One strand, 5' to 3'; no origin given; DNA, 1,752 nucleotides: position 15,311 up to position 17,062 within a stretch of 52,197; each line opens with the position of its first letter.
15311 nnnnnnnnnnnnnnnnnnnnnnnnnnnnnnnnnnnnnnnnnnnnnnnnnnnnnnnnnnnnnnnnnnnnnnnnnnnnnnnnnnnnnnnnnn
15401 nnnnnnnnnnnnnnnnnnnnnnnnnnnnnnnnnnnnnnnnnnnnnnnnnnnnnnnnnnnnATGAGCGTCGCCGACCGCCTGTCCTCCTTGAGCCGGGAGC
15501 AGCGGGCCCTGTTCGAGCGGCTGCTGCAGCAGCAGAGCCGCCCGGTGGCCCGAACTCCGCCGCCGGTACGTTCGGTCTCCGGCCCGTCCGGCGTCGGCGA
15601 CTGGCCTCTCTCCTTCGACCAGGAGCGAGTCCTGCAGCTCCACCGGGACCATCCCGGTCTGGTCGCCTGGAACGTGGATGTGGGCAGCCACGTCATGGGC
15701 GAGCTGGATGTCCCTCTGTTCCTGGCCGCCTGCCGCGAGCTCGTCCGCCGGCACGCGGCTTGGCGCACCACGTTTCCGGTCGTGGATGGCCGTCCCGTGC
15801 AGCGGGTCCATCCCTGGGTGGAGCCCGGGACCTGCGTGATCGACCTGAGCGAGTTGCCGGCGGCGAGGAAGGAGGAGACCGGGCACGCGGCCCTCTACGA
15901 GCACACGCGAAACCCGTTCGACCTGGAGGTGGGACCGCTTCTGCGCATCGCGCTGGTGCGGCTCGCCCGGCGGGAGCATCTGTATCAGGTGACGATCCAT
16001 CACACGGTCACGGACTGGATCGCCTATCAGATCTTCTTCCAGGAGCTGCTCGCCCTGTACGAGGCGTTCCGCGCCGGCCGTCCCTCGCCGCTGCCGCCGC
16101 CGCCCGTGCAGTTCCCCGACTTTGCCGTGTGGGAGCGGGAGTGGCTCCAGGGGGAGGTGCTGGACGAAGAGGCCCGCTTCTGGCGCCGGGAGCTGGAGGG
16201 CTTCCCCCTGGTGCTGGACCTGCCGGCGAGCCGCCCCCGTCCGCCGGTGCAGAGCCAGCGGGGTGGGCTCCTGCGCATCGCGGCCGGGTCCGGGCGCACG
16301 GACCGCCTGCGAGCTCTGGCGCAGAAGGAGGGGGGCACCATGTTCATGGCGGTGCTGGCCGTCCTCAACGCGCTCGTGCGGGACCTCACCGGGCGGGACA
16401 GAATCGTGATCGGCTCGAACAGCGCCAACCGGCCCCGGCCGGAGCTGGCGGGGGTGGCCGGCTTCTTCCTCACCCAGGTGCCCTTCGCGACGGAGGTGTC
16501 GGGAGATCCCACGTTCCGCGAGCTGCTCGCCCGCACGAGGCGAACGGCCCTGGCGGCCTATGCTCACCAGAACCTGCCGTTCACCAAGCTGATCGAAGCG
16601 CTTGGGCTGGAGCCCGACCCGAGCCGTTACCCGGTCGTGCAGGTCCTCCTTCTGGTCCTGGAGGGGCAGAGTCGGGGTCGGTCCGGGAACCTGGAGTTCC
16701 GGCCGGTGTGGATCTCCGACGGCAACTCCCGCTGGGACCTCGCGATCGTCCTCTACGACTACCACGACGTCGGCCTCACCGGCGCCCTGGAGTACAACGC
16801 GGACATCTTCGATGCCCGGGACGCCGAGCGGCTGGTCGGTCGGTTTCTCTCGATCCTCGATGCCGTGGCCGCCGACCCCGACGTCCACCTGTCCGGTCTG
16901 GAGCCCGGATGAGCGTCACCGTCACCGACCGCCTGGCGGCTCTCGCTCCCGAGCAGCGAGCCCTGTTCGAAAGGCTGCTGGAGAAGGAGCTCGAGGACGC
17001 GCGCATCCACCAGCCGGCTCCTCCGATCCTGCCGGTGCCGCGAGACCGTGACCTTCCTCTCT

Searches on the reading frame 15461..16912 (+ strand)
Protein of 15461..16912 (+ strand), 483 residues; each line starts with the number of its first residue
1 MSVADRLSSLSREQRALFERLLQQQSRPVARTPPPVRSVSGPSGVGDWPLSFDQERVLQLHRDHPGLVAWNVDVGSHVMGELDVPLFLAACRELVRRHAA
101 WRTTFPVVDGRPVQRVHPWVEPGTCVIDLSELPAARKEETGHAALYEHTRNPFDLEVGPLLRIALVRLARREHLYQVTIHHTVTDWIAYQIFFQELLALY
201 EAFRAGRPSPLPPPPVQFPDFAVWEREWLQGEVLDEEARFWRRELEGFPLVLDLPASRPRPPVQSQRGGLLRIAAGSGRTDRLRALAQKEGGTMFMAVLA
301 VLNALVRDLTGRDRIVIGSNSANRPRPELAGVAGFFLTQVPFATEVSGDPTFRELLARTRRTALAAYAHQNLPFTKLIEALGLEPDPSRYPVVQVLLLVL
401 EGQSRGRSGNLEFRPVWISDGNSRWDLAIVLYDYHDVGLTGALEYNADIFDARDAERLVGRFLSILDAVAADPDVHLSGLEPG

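Call 51: search_protein_families(library=pfam, proteins=[window:15461-16912:+], max_evalue=0.01)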
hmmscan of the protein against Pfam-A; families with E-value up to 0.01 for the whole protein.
window:15461-16912:+ (483 aa): 1 family
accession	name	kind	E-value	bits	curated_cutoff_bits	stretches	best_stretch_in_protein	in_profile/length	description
PF00668.25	Condensation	-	3.6e-77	260.4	30.6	1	48-478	5-442/456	Condensation domain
